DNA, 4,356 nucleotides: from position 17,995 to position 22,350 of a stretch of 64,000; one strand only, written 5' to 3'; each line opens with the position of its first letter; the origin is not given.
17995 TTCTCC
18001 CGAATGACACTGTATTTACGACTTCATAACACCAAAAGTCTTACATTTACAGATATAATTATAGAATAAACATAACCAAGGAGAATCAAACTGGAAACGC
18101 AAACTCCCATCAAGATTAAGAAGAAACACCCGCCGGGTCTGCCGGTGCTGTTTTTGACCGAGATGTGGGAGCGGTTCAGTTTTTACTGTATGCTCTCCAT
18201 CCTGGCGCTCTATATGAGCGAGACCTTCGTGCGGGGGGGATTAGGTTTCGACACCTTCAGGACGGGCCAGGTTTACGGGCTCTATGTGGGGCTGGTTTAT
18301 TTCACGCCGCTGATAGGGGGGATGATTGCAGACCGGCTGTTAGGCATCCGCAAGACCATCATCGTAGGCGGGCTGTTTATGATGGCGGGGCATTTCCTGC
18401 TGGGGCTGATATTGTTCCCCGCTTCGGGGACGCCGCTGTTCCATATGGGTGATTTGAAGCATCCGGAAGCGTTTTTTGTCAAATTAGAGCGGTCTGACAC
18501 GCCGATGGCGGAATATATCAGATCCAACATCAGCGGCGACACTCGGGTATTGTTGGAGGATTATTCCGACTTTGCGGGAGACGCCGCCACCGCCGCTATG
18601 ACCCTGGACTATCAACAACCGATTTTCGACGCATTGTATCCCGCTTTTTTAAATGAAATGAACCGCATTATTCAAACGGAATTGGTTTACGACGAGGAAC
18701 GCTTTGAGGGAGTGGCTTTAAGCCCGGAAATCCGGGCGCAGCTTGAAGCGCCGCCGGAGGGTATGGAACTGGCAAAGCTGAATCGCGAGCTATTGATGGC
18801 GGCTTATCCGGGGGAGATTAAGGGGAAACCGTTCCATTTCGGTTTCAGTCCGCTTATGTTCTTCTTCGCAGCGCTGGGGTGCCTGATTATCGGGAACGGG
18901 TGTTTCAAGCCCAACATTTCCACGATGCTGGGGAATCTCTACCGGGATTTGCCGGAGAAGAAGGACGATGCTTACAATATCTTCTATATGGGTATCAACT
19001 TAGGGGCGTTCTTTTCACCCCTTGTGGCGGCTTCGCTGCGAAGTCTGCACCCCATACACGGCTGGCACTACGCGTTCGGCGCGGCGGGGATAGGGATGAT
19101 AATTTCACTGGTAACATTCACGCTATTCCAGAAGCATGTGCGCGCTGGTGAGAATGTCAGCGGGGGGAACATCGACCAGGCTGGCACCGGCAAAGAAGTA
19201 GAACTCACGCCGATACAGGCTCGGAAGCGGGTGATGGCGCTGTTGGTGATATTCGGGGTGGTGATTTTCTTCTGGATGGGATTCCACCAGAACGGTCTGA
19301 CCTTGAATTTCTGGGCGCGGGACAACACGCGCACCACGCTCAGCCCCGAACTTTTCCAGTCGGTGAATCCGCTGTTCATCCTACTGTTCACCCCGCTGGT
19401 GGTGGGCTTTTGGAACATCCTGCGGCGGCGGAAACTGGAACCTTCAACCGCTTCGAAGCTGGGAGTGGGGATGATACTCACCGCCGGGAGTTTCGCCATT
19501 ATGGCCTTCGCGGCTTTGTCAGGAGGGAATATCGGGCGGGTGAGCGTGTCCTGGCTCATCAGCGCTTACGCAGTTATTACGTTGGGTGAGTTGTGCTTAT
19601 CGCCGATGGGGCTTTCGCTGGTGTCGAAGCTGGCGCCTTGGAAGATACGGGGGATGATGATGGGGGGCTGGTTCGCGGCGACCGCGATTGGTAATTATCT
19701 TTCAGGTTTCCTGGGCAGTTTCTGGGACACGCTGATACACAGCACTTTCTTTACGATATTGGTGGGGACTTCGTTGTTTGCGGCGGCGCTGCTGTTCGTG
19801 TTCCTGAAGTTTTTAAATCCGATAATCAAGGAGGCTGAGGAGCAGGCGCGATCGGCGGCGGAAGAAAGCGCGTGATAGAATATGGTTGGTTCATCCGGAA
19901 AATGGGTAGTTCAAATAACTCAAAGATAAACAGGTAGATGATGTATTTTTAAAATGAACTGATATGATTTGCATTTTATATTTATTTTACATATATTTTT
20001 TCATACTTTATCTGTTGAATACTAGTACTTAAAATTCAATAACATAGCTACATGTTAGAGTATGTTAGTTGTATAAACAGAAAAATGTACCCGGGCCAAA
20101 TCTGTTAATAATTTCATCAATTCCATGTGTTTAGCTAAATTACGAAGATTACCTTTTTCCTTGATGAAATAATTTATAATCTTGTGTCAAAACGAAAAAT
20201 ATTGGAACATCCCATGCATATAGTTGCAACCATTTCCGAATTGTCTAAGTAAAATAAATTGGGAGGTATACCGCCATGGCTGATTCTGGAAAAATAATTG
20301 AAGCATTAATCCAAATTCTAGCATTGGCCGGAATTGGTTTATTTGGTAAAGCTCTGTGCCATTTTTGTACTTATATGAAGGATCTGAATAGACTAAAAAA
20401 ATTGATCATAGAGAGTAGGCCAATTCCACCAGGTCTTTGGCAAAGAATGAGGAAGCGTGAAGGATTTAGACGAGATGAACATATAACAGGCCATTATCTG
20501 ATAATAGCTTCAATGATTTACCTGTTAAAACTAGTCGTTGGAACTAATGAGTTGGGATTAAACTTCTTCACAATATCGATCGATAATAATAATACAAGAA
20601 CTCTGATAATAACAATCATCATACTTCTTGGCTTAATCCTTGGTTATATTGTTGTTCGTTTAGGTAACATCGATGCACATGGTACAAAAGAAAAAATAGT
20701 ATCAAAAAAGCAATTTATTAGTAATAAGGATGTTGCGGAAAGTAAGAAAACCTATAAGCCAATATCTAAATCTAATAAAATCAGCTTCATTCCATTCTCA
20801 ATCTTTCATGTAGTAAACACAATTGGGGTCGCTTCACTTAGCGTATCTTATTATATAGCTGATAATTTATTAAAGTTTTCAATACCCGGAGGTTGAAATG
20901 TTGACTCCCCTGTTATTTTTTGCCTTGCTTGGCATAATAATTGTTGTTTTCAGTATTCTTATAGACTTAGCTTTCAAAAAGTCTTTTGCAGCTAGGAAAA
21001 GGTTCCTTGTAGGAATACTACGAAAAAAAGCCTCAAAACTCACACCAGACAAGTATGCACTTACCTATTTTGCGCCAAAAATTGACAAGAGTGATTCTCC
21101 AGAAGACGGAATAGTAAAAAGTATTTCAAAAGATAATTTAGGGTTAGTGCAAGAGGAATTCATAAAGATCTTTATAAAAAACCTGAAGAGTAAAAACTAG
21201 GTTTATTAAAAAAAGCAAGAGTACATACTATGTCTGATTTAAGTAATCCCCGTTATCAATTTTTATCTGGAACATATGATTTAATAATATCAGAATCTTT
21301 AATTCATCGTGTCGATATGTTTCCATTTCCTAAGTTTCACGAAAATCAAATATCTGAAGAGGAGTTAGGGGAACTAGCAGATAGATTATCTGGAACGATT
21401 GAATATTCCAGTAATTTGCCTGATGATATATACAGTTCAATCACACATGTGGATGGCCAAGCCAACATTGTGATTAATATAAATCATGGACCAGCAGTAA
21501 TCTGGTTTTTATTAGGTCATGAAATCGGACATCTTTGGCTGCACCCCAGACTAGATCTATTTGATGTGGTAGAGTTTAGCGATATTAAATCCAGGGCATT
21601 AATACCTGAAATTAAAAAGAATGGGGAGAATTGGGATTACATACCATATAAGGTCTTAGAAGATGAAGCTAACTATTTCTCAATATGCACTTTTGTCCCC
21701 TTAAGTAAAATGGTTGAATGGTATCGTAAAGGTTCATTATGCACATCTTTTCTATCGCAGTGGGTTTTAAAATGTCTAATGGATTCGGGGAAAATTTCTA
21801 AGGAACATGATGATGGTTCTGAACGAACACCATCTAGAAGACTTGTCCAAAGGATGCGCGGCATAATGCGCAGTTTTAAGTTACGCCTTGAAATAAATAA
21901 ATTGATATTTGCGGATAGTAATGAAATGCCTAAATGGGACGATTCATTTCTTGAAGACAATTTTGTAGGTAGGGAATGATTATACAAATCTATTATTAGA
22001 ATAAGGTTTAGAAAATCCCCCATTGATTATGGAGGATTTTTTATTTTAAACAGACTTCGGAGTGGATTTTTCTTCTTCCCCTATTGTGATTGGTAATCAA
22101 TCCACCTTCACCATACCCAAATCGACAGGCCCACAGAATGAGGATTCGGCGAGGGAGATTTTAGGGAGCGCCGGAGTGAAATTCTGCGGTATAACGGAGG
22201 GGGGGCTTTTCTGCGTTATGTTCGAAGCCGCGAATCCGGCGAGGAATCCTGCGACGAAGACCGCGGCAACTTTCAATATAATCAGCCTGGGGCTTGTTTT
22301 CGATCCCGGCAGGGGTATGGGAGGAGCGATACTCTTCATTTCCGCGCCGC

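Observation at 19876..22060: AT-rich island encoding two membrane proteins and an ImmA/IrrE-like HEIGH metallopeptidase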

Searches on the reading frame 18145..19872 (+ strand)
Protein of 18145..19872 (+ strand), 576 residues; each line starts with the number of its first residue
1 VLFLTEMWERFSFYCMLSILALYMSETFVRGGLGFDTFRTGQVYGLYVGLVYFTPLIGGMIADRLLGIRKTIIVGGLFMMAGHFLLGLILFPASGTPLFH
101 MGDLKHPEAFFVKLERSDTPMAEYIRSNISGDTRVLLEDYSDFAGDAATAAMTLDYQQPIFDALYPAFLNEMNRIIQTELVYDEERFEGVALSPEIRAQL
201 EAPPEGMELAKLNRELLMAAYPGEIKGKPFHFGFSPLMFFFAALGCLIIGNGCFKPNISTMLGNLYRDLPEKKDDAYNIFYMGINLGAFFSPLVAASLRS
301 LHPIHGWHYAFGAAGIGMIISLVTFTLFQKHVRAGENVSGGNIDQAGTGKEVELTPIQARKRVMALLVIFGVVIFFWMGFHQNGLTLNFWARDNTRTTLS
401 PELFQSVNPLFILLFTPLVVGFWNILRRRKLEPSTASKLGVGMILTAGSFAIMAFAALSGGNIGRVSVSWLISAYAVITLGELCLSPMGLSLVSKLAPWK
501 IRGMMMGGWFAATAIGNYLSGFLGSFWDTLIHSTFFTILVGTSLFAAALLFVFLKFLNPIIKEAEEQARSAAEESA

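Call 43: find_related_loci(query=window:18145-19872:+, collection=genome_contigs, flank=7000)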
Query window:18145-19872:+ (576 aa) in genome_contigs; peptide patterns used: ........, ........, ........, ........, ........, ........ (x = any residue, [..] = any of these).
599 stretches matched a pattern (row limit reached: there are more); 592 encode a relative of the query (tblastn E <= 1e-3); the best 80 are kept; 80 distinct loci.
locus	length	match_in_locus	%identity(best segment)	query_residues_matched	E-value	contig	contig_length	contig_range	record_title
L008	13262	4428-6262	70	1-575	6e-172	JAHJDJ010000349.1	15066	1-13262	MAG: bacterium isolate Modern_marine.mb.49 Modern_marine.mb.49_k141_2462207, whole genome shotgun sequence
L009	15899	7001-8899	75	1-574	5e-164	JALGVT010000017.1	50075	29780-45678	MAG: candidate division LCP-89 bacterium isolate Meg19_1012_Bin_459 Meg19_1012_Bin_459_scaffold_828, whole genome shotgu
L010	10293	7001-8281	69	1-575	3e-154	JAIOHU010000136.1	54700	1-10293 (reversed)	MAG: bacterium isolate MAG_12 contig_163261, whole genome shotgun sequence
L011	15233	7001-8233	66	1-566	5e-141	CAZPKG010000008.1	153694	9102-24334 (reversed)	MAG TPA_asm: uncultured Alphaproteobacteria bacterium isolate binchicken_co199_20 genome assembly, contig: NODE_118_leng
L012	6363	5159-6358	66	1-555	3e-135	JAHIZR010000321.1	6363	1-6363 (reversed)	MAG: bacterium isolate Modern_marine.mb.187 Modern_marine.mb.187_k141_1371621, whole genome shotgun sequence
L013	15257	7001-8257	62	1-574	2e-127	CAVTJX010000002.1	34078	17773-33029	MAG: uncultured bacterium isolate MFD05674.bin.2.33 genome assembly, contig: contig_100663, whole genome shotgun sequenc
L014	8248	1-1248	62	7-575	4e-127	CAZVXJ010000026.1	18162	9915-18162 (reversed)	MAG TPA_asm: uncultured Alphaproteobacteria bacterium isolate SRP173033_co3_141 genome assembly, contig: NODE_3717_lengt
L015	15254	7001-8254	57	1-567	2e-107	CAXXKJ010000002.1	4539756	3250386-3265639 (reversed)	MAG: bacterium isolate 130ea89d-4dea-436c-9ca1-374b83f7be77 genome assembly, contig: contig_2, whole genome shotgun sequ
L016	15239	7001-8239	65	1-568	8e-135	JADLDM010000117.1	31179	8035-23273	MAG: bacterium isolate SJ276 c_000000959254, whole genome shotgun sequence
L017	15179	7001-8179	48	1-539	5e-86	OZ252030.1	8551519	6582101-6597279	MAG: Bryobacterales bacterium isolate 59e43249-5fc4-4363-b2bc-67a86b10f1a4 genome assembly, chromosome: 1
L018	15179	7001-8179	48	1-539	1e-85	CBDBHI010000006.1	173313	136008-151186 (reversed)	MAG: Bryobacterales bacterium isolate 034d239b-e814-4522-8901-ee375e2ad25b genome assembly, contig: contig_6, whole geno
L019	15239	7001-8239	48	1-562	2e-85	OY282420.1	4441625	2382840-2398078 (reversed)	MAG: uncultured Bryobacterales bacterium isolate 78526416-339a-45b8-a6d3-8fabb82c2801 genome assembly, chromosome: 1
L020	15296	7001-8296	45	1-576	5e-84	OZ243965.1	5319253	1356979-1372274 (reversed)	MAG: Bryobacterales bacterium isolate d9fe4927-0271-4d34-8a35-7101854e6c69 genome assembly, chromosome: 1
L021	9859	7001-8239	46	1-562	9e-83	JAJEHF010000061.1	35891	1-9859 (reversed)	MAG: Bryobacterales bacterium isolate p16x60bins.27 k141_545175, whole genome shotgun sequence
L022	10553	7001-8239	46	1-562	1e-82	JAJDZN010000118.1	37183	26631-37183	MAG: Bryobacterales bacterium isolate jk18x40bins.51 k141_715010, whole genome shotgun sequence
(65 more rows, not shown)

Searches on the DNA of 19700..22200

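Call 64: search_rna_families(source=window, start=19700, end=22200, threshold=evalue, max_evalue=1)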
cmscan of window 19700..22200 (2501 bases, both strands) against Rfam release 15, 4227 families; matches with E-value up to 1: 0.
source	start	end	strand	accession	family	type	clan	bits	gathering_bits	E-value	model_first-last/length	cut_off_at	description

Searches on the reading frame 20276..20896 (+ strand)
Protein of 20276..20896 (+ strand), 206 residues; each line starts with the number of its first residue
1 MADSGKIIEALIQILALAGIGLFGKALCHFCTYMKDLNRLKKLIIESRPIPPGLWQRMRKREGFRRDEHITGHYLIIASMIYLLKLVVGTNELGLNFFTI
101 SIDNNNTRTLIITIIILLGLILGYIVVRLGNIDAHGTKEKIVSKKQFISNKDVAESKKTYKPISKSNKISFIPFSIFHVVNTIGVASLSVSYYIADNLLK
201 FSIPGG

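Call 3: search_protein_families(library=pfam, proteins=[window:20276-20896:+], max_evalue=1)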
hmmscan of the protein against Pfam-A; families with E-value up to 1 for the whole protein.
window:20276-20896:+ (206 aa): 1 family
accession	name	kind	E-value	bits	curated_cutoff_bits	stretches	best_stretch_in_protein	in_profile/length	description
PF21534.2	Rost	-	0.043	13.7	26.8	1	77-131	200-252/275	Protein rolling stone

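Call 4: search_protein_families(library=padloc, proteins=[window:20276-20896:+], max_evalue=1)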
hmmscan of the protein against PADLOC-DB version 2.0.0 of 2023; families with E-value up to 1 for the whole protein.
window:20276-20896:+ (206 aa): 0 families

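Call 5: search_protein_families(library=ncbifam, proteins=[window:20276-20896:+], max_evalue=1)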
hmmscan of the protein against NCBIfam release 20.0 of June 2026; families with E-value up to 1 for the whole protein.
window:20276-20896:+ (206 aa): 0 families

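Call 6: search_protein_families(library=phrogs, proteins=[window:20276-20896:+], max_evalue=1)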
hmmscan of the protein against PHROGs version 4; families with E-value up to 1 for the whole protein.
window:20276-20896:+ (206 aa): 1 family
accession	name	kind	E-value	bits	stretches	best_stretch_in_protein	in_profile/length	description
phrog_18979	-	unknown function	0.09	14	1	74-140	8-77/82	-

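Call 13: find_homologous_proteins(query=window:20276-20896:+, max_evalue=0.01)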
Query window:20276-20896:+ (206 aa): 1 proteins with E <= 0.01 among 560 candidates.
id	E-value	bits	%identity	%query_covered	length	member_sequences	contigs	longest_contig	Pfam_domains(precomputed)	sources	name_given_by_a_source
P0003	2.0e-128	444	100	100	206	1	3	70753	-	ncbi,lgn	-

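Call 58: search_protein_representatives(protein=window:20276-20896:+)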
Query: 206 residues. Proteins with E-value up to 0.001 (for the whole library): 2; up to 1e-10: 1; up to 1e-30: 1. The best 2 are listed.
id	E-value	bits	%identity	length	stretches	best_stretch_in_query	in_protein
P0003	6.5e-129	443.9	100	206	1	1-206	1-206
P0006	1.9e-04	37.7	32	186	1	13-142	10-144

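Call 60: find_encoding_contigs(protein=P0006, flank=8000)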
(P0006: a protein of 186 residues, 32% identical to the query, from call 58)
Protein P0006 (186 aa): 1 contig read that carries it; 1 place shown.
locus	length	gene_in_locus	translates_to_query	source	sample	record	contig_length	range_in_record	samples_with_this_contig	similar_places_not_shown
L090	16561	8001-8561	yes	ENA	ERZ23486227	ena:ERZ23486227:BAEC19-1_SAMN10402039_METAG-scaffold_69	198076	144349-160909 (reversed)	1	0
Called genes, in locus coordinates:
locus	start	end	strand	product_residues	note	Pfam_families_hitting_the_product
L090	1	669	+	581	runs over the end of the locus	PF00069:Pkinase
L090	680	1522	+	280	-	-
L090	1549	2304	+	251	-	-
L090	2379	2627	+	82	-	-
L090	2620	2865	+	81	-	-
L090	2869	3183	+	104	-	-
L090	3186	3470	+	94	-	-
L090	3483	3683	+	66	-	-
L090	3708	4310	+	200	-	-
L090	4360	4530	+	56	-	-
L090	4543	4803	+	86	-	-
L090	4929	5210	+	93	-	-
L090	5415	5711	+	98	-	PF20657:DUF6811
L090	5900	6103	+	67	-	-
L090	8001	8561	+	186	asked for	-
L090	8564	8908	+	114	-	-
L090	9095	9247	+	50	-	-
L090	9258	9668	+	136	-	-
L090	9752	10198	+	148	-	-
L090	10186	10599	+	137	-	-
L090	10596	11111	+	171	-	-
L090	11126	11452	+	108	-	-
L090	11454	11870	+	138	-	-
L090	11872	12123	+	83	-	-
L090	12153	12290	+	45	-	-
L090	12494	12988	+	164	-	-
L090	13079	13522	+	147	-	-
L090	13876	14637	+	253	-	-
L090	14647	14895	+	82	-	-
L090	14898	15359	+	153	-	PF00436:SSB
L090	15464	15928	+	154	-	-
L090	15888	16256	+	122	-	-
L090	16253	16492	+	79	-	-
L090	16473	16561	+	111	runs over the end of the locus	-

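Call 68: find_related_loci(query=A6, collection=viral_contigs, flank=6000)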
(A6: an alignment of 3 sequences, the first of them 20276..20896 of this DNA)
Query A6 (206 aa) in viral_contigs; peptide patterns used: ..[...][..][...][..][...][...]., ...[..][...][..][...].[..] (x = any residue, [..] = any of these).
65 stretches matched a pattern, but none encodes a relative of the query by tblastn (E <= 1e-3).

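Call 69: search_protein_families(library=phrogs, proteins=[L090:680-1522:+, L090:1549-2304:+, L090:3708-4310:+, L090:9258-9668:+, L090:10596-11111:+, L090:12494-12988:+, L090:13079-13522:+, L090:13876-14637:+, L090:14898-15359:+, L090:15464-15928:+], max_evalue=0.001)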
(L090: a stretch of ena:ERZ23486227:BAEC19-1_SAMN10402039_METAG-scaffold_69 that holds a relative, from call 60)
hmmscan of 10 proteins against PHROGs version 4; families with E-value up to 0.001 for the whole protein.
L090:680-1522:+ (280 aa): 1 family
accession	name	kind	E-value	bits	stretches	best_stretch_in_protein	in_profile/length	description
phrog_19305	-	unknown function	0.0003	21.7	0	26-69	19-63/199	-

L090:1549-2304:+ (251 aa): 1 family
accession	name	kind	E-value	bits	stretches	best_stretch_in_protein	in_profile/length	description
phrog_7371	-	unknown function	4.2e-07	30.8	1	38-170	7-125/204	-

L090:3708-4310:+ (200 aa): 0 families

L090:9258-9668:+ (136 aa): 0 families

L090:10596-11111:+ (171 aa): 0 families

L090:12494-12988:+ (164 aa): 0 families

L090:13079-13522:+ (147 aa): 0 families

L090:13876-14637:+ (253 aa): 0 families

L090:14898-15359:+ (153 aa): 1 family
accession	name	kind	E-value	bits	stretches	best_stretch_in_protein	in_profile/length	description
phrog_44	-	DNA, RNA and nucleotide metabolism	2.2e-13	51.6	1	1-75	85-163/271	single strand DNA binding protein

L090:15464-15928:+ (154 aa): 0 families

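Call 83: search_protein_families(library=padloc, proteins=[L090:8001-8561:+, L090:8564-8908:+], max_evalue=0.01)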
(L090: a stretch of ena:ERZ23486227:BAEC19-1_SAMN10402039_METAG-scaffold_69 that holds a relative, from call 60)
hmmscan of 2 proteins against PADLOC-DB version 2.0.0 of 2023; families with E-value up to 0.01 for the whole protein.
L090:8001-8561:+ (186 aa): 0 families

L090:8564-8908:+ (114 aa): 0 families

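Call 84: predict_structure(alignment_id=A8)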
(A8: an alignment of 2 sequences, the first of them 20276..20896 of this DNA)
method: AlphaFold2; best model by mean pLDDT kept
length: 206 residues; sequences in the alignment: 2
mean_pLDDT: 50.5   pTM: 0.35
mean pLDDT of the five models: 50.5, 45.3, 42.4, 41.8, 40.0
residues with pLDDT >= 90: 0; 70-90: 3; 50-70: 119; < 50: 84
segments of 3 or more residues with pLDDT < 50: 60-71, 89-104, 130-176, 202-206
pLDDT, mean of each block of 10 residues (from residue 1): 60 69 64 56 56 55 42 55 53 34 50 63 57 35 32 38 29 46 62 61 43
secondary structure, 60 per line:
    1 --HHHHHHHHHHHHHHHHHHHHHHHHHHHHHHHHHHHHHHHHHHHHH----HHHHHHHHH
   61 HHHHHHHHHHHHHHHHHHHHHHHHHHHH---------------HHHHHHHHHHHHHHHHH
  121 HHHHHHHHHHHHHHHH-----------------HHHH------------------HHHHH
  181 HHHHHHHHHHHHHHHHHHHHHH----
elements in order: H3-47 H52-88 H104-136 H154-157 H176-202

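Call 89: search_dna_similar(query=window:20276-20896:+, collection=phages, mode=protein, max_evalue=0.1, max_rows=10)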
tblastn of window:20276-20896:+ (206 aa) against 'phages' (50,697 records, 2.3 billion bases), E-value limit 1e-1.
No match.

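Call 116: search_solved_structures(query=A9, max_evalue=10)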
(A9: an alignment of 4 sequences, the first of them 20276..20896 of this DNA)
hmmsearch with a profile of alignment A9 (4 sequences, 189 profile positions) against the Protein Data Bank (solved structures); distinct sequences matched with E-value up to 10: 2.
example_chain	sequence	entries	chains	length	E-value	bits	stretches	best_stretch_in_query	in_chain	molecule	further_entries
8qag_A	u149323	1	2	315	0.028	17.5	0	18-97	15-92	sc-CC-6-95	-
9cic_A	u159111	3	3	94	1.4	11.9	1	84-125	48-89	Dynamic engineered calcium-binding protein I89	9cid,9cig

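Call 117: search_protein_families(library=pfam, proteins=[L092:430-1002:+, L092:1006-1356:+, L090:8001-8561:+, L090:8564-8908:+, L090:6347-6691:+], max_evalue=0.1)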
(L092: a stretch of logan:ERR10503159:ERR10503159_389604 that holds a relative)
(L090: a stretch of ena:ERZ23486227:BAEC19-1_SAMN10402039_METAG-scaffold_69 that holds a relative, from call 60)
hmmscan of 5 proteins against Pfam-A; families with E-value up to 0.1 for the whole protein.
L092:430-1002:+ (190 aa): 1 family
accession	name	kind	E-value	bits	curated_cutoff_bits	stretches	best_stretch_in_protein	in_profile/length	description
PF14297.12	Lin1244_N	-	0.031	15.5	25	0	52-89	9-46/95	Lin1244/Lin1753-like, N-terminal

L092:1006-1356:+ (116 aa): 0 families

L090:8001-8561:+ (186 aa): 0 families

L090:8564-8908:+ (114 aa): 0 families

L090:6347-6691:+ (114 aa): 0 families

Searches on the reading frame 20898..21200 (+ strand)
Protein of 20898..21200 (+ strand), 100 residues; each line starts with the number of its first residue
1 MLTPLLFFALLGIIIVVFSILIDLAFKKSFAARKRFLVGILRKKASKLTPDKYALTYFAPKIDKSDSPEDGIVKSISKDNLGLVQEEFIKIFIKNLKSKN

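Call 3: search_protein_families(library=pfam, proteins=[window:20898-21200:+], max_evalue=1)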
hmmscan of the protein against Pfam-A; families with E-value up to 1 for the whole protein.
window:20898-21200:+ (100 aa): 0 families

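Call 4: search_protein_families(library=padloc, proteins=[window:20898-21200:+], max_evalue=1)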
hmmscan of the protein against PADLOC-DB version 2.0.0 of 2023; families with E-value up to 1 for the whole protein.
window:20898-21200:+ (100 aa): 0 families

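Call 5: search_protein_families(library=ncbifam, proteins=[window:20898-21200:+], max_evalue=1)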
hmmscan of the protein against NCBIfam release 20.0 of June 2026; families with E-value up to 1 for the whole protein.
window:20898-21200:+ (100 aa): 2 families
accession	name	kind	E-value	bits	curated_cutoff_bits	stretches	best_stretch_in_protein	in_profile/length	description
NF053855.1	HisKinPhoRBctds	equivalog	0.021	13.3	500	1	36-99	174-237/583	two-component system sensor histidine kinase PhoR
TIGR04143.1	VPxxxP_CTERM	domain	0.16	11.9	30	1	2-18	4-20/25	VPXXXP-CTERM sorting domain-containing protein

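Call 6: search_protein_families(library=phrogs, proteins=[window:20898-21200:+], max_evalue=1)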
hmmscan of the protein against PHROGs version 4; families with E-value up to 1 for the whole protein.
window:20898-21200:+ (100 aa): 1 family
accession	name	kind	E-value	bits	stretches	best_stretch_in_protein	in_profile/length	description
phrog_4237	-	lysis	0.24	12.3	1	7-49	39-80/93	holin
